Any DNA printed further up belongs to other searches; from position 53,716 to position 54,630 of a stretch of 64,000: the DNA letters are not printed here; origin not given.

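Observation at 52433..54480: Three consecutive genes encoding twin-arginine (Tat) signal peptide proteins, two of them paralogs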

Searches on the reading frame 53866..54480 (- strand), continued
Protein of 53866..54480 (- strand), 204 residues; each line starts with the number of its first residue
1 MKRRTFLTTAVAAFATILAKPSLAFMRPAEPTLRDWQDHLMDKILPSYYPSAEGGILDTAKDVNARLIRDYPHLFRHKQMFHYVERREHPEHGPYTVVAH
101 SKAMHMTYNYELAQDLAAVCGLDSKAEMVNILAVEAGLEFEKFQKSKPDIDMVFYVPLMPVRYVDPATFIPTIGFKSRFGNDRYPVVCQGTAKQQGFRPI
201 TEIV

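Call 52: find_encoding_contigs(protein=P0025, flank=10000, max_places=2)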
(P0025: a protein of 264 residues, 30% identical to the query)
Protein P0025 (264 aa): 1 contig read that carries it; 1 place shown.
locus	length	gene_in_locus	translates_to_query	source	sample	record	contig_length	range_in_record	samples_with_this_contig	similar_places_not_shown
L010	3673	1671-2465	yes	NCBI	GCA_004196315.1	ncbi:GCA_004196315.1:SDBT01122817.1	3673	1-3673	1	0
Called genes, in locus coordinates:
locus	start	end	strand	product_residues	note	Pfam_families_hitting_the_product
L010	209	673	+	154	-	-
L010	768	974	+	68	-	-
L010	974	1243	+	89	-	-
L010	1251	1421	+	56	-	-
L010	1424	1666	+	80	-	-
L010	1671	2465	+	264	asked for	PF07068:Gp23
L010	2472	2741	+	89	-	-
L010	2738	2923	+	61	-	-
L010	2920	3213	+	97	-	PF02416:TatA_B_E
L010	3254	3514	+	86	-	-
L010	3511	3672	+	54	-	?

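Call 53: find_encoding_contigs(protein=P0059, flank=10000, max_places=2)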
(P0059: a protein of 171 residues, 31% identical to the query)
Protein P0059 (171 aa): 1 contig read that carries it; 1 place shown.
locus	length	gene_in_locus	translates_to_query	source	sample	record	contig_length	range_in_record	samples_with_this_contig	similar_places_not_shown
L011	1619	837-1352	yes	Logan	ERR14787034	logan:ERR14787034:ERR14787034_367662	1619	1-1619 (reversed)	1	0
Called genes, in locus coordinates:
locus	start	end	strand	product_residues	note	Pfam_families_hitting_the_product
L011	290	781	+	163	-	-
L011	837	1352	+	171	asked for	PF07068:Gp23 (weak)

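Call 63: find_related_loci(query=A3, collection=viral_contigs, flank=10000)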
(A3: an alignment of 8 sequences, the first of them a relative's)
Query A3 (202 aa) in viral_contigs; peptide patterns used: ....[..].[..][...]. (x = any residue, [..] = any of these).
600 stretches matched a pattern (row limit reached: there are more); 592 encode a relative of the query (tblastn E <= 1e-3); the best 80 are kept; 80 distinct loci.
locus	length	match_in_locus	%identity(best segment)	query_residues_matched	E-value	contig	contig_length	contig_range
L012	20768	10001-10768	35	82-198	2e-12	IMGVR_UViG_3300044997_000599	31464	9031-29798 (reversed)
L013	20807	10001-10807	32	75-198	7e-11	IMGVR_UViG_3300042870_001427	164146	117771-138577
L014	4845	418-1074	51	109-198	2e-11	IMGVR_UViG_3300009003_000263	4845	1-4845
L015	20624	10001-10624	53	114-198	2e-10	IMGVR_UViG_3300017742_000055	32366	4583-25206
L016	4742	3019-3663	61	114-198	2e-11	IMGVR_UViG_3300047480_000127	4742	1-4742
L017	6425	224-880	59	114-198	3e-11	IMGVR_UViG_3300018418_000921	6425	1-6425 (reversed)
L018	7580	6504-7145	59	114-198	3e-11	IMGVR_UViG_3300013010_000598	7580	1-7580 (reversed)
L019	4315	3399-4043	59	114-199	3e-11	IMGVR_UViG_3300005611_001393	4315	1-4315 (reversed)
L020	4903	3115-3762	61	114-199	3e-11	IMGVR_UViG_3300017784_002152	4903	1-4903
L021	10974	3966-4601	59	114-198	6e-11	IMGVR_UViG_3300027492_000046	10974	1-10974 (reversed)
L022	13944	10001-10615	59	114-198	6e-11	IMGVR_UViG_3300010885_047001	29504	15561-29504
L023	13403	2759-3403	60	114-198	5e-11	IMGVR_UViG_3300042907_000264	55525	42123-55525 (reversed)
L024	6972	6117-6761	59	114-198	5e-11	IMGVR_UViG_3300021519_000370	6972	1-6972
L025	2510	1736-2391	59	114-198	5e-11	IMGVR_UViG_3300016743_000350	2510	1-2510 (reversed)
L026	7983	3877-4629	37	88-199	7e-11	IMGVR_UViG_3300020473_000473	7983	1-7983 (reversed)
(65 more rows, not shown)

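Call 64: fold_search(model_id=the predicted structure, library=viral)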
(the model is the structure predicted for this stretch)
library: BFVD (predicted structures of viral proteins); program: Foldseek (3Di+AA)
matches with E <= 10: 473; with E <= 0.001: 0
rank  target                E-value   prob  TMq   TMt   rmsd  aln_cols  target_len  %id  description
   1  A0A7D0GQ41            3.6e-03  1.00  0.42  0.25  14.4       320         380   10  (no name in the UniProt tables at hand)
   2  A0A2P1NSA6            2.5e-02  0.38  0.21  0.14  19.9       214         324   12  (no name in the UniProt tables at hand)
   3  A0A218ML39            3.5e-02  0.14  0.15  0.08  23.8       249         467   15  Uncharacterized protein [uncultured virus]
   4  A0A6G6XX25            3.7e-02  0.97  0.36  0.48   5.2       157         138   13  (no name in the UniProt tables at hand)
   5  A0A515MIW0            3.9e-02  0.15  0.14  0.11  28.3       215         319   13  Uncharacterized protein [Streptomyces phage Esketit]
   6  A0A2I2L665            7.9e-02  0.12  0.14  0.17  14.1       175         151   10  Uncharacterized protein [Orpheovirus IHUMI-LCC2]
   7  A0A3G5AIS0            8.4e-02  0.20  0.21  0.14  25.9       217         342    8  Uncharacterized protein [Sylvanvirus sp.]
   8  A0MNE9                1.0e-01  0.23  0.20  0.25  13.4       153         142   14  (no name in the UniProt tables at hand)
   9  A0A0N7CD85            1.2e-01  0.10  0.11  0.10  18.6       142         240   13  (no name in the UniProt tables at hand)
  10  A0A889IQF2            1.5e-01  0.15  0.15  0.15  15.9       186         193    9  (no name in the UniProt tables at hand)
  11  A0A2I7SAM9            1.6e-01  0.66  0.20  0.38   5.9        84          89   13  (no name in the UniProt tables at hand)
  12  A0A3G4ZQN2            1.6e-01  0.16  0.20  0.14  17.6       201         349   14  Uncharacterized protein [Barrevirus sp.]
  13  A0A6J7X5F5            1.7e-01  0.23  0.19  0.23  12.6       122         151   13  Uncharacterized protein [uncultured Caudovirales phage]
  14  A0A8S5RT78            1.7e-01  0.20  0.21  0.25  14.6       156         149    6  Uncharacterized protein [Caudovirales sp. gcode 4]
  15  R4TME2                1.8e-01  0.54  0.29  0.24  11.9       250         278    8  Major capsid protein [Halogranum tailed virus 1]
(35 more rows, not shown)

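Call 65: fold_search(model_id=the predicted structure, library=pdb)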
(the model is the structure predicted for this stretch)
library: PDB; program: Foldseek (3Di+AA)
matches with E <= 10: 186; with E <= 0.001: 0
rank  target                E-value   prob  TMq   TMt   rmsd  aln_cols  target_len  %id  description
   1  9mkb_A8               3.6e-02  0.87  0.23  0.12  13.0       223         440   15  Structure of the bacteriophage T4 portal-neck-tail complex (released 2025-12-24)
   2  8gmo_AD               4.8e-02  0.85  0.23  0.13  12.8       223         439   16  Bacteriophage T4 capsid shell containing 9DE insertions into the gp23* major capsid protein subunits (released 2023-05-10)
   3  7vrt_af               7.6e-02  0.85  0.25  0.15  14.6       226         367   13  The unexpanded head structure of phage T4 (released 2022-10-05)
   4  6uzc_A                8.0e-02  0.75  0.24  0.12  12.8       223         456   15  Portal vertex structure of bacteriophage T4 (released 2020-04-29)
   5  9mkb_Ao               1.0e-01  0.89  0.27  0.14  11.2       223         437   17  Structure of the bacteriophage T4 portal-neck-tail complex (released 2025-12-24)
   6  7vrt_cf               2.4e-01  0.63  0.26  0.16  11.0       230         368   16  The unexpanded head structure of phage T4 (released 2022-10-05)
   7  7vrt_al               2.6e-01  0.60  0.26  0.16   9.0       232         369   16  The unexpanded head structure of phage T4 (released 2022-10-05)
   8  8gmo_0                2.7e-01  0.66  0.27  0.14   7.2       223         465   16  Bacteriophage T4 capsid shell containing 9DE insertions into the gp23* major capsid protein subunits (released 2023-05-10)
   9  7vrt_bj               3.7e-01  0.47  0.25  0.15  11.0       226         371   15  The unexpanded head structure of phage T4 (released 2022-10-05)
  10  5vf3_A                3.7e-01  0.47  0.25  0.13   9.6       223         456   15  Bacteriophage T4 isometric capsid (released 2017-09-13)
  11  6uzc_C                4.4e-01  0.60  0.27  0.15   8.7       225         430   16  Portal vertex structure of bacteriophage T4 (released 2020-04-29)
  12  9hny_FQ               6.6e-01  0.11  0.18  0.17  17.0       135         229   10  Mitoribosomal small subunit in complex with Mettl15 and Mettl17 (released 2025-03-26)
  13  8dqj_A                6.6e-01  0.03  0.13  0.12  17.0       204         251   10  Crystal structure of pyrrolysyl-tRNA synthetase from Methanomethylophilus alvus engineered for acridone amino acid (AS (released 2022-12-07)
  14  5o6g_D                8.3e-01  0.06  0.12  0.13  14.2       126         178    5  Structures and dynamics of mesophilic variants from the homing endonuclease I-DmoI (released 2017-12-06)
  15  2vs7_D                9.3e-01  0.06  0.12  0.13  14.2       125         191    5  The crystal structure of I-DmoI in complex with DNA and Ca (released 2008-11-11)
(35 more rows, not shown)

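Call 70: search_dna_similar(query=P0026, collection=phages, mode=protein, max_evalue=0.001, max_rows=25)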
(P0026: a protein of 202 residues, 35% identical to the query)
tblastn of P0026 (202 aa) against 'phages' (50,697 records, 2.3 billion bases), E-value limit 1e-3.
Records with a match: 414; places in all: 414; records where one place covers at least 80% of the query: 0.
Best place of each record, by identity: 60-80% 271; <60% 143.
By first word of the organism name: Synechococcus 262; Acinetobacter 63; Cyanophage 57; Prochlorococcus 16; Methylophilales 4; Pelagibacter 3; Marine 3; Caulobacter 2; Acidovorax 2; Variovorax 1; and 1 more.
By host as written in the record: - 122; Synechococcus 107; Synechococcus sp. WH7803 24; Synechococcus sp. 24; Acinetobacter baumannii 19; Synechococcus sp. WH8102 15; Synechococcus sp. WH 7803 8; Synechococcus sp. WH8109 6; and 46 more.
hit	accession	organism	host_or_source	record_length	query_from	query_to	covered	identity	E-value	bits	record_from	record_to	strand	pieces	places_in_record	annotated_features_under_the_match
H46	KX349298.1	Cyanophage S-RIM14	Synechococcus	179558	114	199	35%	57.1%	2e-5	95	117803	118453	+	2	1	major capsid protein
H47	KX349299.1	Cyanophage S-RIM14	Synechococcus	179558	114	199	35%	57.1%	2e-5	95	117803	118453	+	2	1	major capsid protein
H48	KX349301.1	Cyanophage S-RIM14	Synechococcus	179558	114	199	35%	57.1%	2e-5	95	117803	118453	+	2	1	major capsid protein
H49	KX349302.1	Cyanophage S-RIM14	Synechococcus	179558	114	199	35%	57.1%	2e-5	95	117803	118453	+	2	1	major capsid protein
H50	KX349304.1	Cyanophage S-RIM14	Synechococcus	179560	114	199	35%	57.1%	2e-5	95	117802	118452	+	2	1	major capsid protein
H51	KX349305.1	Cyanophage S-RIM14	Synechococcus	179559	114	199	35%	57.1%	2e-5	95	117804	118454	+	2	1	major capsid protein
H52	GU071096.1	Synechococcus phage S-ShM2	Synechococcus sp. WH8102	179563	114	199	35%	57.1%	2e-5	95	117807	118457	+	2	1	gp23: precursor of major head subunit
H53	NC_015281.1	Synechococcus phage S-ShM2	Synechococcus sp. WH8102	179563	114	199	35%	57.1%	2e-5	95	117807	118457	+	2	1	gp23: major head protein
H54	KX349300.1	Cyanophage S-RIM14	Synechococcus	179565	114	199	35%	57.1%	2e-5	95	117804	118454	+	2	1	major capsid protein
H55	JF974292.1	Cyanophage S-SSM2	Synechococcus sp. WH8102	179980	114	199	35%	57.1%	2e-5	95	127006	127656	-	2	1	hypothetical protein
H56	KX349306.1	Cyanophage S-RIM14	Synechococcus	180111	114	199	35%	57.1%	2e-5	95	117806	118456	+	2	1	major capsid protein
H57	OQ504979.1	Synechococcus phage S-8S29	Parasynechococcus marenigrum WH 8102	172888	165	198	17%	64.7%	4e-6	52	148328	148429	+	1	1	major capsid protein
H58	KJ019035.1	Synechococcus phage ACG-2014d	-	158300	165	198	17%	64.7%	4e-6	52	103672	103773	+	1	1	head vertex precursor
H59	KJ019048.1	Synechococcus phage ACG-2014d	-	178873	165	198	17%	64.7%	4e-6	52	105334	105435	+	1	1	head vertex precursor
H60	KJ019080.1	Synechococcus phage ACG-2014d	-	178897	165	198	17%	64.7%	4e-6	52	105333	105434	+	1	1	head vertex precursor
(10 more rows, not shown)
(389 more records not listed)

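Call 72: find_related_loci(query=L010:2920-3210:+, collection=viral_contigs, flank=10000)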
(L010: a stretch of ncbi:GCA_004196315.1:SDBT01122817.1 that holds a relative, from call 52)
Query L010:2920-3210:+ (97 aa) in viral_contigs; peptide patterns used: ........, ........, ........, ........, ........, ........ (x = any residue, [..] = any of these).
21 stretches matched a pattern; 1 encode a relative of the query (tblastn E <= 1e-3); 1 distinct loci.
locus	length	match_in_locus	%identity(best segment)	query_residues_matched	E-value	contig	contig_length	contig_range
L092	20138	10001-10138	65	4-49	1e-14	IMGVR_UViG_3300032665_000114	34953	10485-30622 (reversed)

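Call 73: find_related_loci(query=P0025, collection=viral_contigs, flank=10000)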
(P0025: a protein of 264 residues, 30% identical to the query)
Query P0025 (264 aa) in viral_contigs; peptide patterns used: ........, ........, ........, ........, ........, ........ (x = any residue, [..] = any of these).
3 stretches matched a pattern, but none encodes a relative of the query by tblastn (E <= 1e-3).

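Call 79: search_protein_families(library=pfam, proteins=[L003:7121-7531:+, L003:7521-7937:+, L003:7927-8190:+, L008:9606-10001:+, L009:10563-10982:+, L009:11256-11672:+, L010:1424-1663:+, L010:3254-3511:+, L092:9569-9973:+, L092:10194-10550:+], max_evalue=0.05)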
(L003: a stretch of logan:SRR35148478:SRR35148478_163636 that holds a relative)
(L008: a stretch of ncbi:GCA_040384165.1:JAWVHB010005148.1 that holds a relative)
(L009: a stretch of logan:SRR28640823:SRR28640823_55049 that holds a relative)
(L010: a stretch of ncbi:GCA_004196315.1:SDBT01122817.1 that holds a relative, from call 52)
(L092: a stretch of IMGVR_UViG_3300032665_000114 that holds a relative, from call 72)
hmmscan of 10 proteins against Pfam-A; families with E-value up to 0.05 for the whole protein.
L003:7121-7531:+ (137 aa): 0 families

L003:7521-7937:+ (139 aa): 1 family
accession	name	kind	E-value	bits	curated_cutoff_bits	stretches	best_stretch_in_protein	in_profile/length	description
PF10518.14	TAT_signal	-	0.012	16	22.7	1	1-19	2-20/21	TAT (twin-arginine translocation) pathway signal sequence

L003:7927-8190:+ (88 aa): 2 families
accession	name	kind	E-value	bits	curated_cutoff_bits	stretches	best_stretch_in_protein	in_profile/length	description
PF07068.17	Gp23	-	5e-08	33.2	24.4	1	22-72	292-342/376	Major capsid protein Gp23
PF16075.10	DUF4815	-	0.037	12.8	30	1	61-88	2-28/570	Domain of unknown function (DUF4815)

L008:9606-10001:+ (132 aa): 2 families
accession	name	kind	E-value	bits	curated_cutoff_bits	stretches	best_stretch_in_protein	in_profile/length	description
PF10518.14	TAT_signal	-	0.006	16.9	22.7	1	1-20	2-21/21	TAT (twin-arginine translocation) pathway signal sequence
PF10399.14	UCR_Fe-S_N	-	0.0094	15.8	24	1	2-33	10-40/41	Ubiquitinol-cytochrome C reductase Fe-S subunit TAT signal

L009:10563-10982:+ (140 aa): 1 family
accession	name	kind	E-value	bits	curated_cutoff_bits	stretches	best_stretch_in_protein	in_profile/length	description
PF10518.14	TAT_signal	-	0.00085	19.6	22.7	1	1-20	2-21/21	TAT (twin-arginine translocation) pathway signal sequence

L009:11256-11672:+ (139 aa): 0 families

L010:1424-1663:+ (80 aa): 0 families

L010:3254-3511:+ (86 aa): 0 families

L092:9569-9973:+ (135 aa): 0 families

L092:10194-10550:+ (119 aa): 0 families

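Call 88: search_protein_families(library=pfam, proteins=[L010:2920-3210:+, L092:9989-10198:+], max_evalue=0.01)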
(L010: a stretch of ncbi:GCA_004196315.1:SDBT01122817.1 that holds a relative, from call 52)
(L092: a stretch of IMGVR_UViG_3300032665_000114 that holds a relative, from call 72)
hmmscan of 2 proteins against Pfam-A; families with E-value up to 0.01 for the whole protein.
L010:2920-3210:+ (97 aa): 1 family
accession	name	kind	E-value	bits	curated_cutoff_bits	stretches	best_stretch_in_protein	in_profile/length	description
PF02416.21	TatA_B_E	-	0.00016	21.3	21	1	4-49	1-48/53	mttA/Hcf106 family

L092:9989-10198:+ (70 aa): 1 family
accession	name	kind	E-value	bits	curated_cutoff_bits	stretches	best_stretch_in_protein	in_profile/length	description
PF02416.21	TatA_B_E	-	0.00031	20.4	21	1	5-56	1-51/53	mttA/Hcf106 family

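Call 92: find_encoding_contigs(protein=P0005, flank=8000, max_places=2)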
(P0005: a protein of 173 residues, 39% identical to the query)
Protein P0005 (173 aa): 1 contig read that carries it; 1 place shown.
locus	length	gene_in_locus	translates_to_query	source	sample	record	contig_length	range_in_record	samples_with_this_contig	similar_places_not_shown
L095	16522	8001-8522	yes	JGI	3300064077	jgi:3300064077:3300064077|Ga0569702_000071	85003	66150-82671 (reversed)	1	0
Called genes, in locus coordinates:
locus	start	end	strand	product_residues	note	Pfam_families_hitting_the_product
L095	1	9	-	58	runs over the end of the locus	-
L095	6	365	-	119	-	-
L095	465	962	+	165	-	PF05257:CHAP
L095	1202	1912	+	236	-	-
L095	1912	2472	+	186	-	PF01068:DNA_ligase_A_M (faint), PF09414:RNA_ligase (weak)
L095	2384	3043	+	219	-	-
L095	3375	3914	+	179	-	PF07460:NUMOD3 (weak)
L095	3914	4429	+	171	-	-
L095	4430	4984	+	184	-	-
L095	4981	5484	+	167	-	-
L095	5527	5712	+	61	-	-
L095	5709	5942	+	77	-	-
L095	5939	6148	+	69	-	-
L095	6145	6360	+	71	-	PF13223:DUF4031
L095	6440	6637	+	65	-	-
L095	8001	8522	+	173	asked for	PF07068:Gp23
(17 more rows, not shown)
